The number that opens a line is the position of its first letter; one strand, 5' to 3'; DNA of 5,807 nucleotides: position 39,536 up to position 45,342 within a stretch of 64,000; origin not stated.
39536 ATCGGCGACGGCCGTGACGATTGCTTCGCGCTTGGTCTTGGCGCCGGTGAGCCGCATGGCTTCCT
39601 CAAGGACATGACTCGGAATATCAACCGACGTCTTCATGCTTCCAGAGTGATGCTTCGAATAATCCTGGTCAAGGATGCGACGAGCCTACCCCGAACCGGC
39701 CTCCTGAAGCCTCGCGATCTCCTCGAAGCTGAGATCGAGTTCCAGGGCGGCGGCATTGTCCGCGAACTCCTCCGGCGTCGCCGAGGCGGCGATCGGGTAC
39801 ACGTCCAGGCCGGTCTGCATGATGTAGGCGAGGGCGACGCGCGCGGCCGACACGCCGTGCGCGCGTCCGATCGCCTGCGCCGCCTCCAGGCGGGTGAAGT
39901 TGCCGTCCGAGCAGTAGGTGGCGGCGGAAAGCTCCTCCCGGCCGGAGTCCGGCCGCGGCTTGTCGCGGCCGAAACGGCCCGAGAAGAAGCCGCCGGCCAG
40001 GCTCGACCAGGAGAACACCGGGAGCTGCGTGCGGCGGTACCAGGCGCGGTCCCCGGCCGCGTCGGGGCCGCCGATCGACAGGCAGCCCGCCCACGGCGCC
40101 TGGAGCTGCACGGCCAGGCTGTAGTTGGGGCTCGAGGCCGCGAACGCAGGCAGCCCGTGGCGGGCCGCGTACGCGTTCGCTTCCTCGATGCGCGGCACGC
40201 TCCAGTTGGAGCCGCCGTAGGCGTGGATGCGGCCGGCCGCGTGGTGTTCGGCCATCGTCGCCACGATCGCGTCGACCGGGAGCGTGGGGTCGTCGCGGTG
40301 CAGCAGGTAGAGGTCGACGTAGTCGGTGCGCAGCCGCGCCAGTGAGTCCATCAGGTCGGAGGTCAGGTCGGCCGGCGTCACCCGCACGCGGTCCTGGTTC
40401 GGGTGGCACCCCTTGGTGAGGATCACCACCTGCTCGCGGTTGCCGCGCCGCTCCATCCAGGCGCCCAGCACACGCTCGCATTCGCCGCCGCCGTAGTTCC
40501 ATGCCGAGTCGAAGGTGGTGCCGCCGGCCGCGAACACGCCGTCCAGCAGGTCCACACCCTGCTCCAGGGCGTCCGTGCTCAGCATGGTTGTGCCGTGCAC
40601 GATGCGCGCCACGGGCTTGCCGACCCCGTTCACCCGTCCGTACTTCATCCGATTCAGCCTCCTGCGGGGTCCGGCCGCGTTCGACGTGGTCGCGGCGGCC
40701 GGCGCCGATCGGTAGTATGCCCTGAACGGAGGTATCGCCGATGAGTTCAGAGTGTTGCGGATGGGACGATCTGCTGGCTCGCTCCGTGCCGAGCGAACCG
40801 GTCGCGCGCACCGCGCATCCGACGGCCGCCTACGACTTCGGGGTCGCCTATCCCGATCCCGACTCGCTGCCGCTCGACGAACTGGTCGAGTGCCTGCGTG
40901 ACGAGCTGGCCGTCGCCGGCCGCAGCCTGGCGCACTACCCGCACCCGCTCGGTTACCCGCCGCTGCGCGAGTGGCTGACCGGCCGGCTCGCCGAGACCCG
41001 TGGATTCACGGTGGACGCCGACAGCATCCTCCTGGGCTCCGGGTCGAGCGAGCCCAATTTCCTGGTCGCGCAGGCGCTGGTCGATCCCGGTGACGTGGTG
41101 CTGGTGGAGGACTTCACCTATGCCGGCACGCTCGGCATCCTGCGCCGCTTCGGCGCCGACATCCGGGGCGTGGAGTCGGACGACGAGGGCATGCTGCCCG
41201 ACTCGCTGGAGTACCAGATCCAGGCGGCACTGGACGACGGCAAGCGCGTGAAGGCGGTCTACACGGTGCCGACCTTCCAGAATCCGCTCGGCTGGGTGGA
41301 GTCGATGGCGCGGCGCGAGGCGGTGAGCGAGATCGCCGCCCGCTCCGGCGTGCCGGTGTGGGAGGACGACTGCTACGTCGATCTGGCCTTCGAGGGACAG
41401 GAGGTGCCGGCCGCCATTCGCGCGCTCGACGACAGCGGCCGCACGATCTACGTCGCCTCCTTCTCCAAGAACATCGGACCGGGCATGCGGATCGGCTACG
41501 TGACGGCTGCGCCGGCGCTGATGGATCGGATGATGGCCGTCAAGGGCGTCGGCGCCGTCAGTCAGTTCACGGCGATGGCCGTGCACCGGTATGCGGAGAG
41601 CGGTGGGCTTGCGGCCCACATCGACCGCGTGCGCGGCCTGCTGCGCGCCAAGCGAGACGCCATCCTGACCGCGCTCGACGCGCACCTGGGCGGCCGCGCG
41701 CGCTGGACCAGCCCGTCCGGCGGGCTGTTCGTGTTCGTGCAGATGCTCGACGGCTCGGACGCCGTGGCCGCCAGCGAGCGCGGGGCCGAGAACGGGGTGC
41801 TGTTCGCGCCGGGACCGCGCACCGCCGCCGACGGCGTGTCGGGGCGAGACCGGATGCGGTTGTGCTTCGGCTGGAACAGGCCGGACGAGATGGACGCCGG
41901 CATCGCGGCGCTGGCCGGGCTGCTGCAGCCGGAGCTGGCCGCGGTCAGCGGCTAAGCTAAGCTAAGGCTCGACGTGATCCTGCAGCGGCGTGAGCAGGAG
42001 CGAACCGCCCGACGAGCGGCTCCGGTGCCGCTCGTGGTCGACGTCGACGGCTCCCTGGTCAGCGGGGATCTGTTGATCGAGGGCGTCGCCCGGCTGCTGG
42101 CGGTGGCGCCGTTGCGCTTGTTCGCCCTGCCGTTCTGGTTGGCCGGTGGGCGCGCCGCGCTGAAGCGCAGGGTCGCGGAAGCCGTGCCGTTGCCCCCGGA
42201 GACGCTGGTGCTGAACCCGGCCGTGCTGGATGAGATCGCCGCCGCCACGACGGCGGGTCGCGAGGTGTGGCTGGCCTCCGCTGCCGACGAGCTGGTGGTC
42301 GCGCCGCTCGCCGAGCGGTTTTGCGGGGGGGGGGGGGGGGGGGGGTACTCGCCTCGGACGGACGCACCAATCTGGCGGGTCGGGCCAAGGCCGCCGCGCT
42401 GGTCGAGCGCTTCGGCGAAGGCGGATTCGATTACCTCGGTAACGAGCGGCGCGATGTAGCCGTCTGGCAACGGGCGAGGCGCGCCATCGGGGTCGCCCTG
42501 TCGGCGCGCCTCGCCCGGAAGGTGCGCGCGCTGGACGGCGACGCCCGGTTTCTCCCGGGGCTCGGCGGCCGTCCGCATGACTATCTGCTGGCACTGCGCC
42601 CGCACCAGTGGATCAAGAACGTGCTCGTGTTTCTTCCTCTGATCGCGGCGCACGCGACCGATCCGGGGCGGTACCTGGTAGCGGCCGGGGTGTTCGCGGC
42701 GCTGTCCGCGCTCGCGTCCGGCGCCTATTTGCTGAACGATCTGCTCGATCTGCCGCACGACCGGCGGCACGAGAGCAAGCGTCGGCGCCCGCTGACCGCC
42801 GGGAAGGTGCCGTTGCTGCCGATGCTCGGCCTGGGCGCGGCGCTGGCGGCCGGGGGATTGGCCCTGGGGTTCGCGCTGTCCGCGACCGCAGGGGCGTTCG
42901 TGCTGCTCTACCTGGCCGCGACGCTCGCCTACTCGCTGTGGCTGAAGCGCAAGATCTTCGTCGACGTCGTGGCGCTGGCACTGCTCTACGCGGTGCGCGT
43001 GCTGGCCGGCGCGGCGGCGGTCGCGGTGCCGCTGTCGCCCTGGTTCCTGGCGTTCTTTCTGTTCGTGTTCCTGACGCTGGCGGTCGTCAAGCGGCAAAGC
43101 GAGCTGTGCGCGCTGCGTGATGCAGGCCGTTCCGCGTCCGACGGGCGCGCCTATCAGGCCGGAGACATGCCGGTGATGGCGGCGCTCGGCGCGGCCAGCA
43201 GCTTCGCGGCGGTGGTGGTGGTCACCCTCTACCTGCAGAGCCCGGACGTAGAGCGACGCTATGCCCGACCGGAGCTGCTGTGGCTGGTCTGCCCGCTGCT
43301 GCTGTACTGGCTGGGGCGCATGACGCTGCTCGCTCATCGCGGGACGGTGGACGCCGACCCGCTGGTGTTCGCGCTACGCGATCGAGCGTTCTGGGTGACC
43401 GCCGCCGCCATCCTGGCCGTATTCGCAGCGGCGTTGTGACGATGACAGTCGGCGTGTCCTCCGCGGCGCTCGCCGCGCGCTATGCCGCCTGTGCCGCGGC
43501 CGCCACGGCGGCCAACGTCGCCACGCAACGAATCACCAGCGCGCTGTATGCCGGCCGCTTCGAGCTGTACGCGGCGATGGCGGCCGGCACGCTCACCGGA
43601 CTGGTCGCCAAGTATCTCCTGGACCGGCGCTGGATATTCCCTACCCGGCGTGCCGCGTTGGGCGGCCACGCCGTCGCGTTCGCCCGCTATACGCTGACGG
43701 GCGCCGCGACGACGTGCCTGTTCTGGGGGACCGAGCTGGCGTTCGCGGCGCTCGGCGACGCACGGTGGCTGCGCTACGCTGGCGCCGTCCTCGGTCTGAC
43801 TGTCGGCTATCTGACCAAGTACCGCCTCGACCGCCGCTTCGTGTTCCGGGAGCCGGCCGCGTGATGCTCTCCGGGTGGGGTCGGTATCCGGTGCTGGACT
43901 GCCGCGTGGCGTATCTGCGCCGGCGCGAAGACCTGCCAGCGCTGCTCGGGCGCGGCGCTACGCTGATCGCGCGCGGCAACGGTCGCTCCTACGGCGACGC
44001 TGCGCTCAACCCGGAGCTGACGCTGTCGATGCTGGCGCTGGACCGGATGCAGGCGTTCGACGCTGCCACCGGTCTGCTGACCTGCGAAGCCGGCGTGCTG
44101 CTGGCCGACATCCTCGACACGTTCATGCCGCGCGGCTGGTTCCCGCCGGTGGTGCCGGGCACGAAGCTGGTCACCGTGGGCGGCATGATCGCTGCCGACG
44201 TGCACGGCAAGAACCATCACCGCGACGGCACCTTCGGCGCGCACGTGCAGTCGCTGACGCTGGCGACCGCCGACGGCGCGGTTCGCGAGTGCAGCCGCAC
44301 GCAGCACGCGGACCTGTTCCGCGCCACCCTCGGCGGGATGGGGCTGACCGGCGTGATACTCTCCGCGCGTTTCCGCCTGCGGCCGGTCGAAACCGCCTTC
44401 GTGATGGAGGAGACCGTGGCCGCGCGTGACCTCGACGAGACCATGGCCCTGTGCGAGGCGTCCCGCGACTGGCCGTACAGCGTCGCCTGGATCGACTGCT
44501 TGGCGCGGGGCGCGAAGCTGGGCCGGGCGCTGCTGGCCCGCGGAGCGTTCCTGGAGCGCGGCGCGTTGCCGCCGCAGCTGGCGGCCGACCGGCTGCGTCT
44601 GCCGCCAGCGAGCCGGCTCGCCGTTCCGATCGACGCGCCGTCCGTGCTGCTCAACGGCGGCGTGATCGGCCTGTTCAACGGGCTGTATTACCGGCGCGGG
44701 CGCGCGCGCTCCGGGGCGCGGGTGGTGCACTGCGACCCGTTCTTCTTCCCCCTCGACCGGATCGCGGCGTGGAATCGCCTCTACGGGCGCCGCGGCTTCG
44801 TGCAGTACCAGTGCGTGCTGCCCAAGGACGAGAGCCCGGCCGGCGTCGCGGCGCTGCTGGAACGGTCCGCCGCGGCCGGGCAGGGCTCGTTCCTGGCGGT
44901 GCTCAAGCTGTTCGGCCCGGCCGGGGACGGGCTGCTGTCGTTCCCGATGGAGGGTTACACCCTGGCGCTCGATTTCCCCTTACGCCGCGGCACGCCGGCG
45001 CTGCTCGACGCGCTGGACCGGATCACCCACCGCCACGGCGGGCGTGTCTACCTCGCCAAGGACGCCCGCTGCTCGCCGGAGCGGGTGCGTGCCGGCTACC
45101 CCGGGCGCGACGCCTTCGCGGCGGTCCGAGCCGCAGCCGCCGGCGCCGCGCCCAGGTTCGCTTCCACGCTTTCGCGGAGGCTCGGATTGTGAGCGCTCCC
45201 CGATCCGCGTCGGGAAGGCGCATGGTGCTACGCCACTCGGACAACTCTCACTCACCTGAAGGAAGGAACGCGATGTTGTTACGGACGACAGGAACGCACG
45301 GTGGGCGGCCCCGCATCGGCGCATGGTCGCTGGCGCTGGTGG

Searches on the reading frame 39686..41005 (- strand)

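Call 65: search_protein_families(library=pfam, proteins=[window:39686-41005:-], max_evalue=0.0001)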
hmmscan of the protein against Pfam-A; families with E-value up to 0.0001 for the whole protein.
window:39686-41005:- (439 aa): 1 family
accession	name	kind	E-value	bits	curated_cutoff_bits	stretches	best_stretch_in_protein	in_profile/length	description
PF00248.27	Aldo_ket_red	-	1.3e-51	175.9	24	1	135-436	2-289/291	Aldo/keto reductase family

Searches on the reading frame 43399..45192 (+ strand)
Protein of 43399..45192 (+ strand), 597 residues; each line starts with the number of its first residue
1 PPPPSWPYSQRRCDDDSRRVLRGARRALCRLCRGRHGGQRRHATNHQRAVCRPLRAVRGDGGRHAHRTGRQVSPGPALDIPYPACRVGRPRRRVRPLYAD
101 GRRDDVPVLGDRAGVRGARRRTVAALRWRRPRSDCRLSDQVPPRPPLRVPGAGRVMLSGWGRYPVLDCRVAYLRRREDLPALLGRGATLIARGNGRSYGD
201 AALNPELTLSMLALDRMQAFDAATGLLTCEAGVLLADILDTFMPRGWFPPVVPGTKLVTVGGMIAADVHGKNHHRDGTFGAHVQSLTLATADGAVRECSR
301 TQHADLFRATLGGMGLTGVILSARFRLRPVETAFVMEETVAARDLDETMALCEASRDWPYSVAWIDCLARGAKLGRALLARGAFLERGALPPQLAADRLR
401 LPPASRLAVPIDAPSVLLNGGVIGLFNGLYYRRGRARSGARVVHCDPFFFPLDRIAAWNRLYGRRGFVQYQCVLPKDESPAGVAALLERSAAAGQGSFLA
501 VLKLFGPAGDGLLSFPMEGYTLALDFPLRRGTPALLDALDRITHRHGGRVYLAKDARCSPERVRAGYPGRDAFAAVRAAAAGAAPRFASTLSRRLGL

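Call 28: search_protein_families(library=pfam, proteins=[window:43399-45192:+], max_evalue=0.001)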
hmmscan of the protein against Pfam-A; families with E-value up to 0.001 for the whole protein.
window:43399-45192:+ (597 aa): 1 family
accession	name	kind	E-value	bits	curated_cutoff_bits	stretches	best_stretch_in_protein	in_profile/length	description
PF01565.28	FAD_binding_4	-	2.2e-19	70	26.4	1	185-299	23-139/139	FAD binding domain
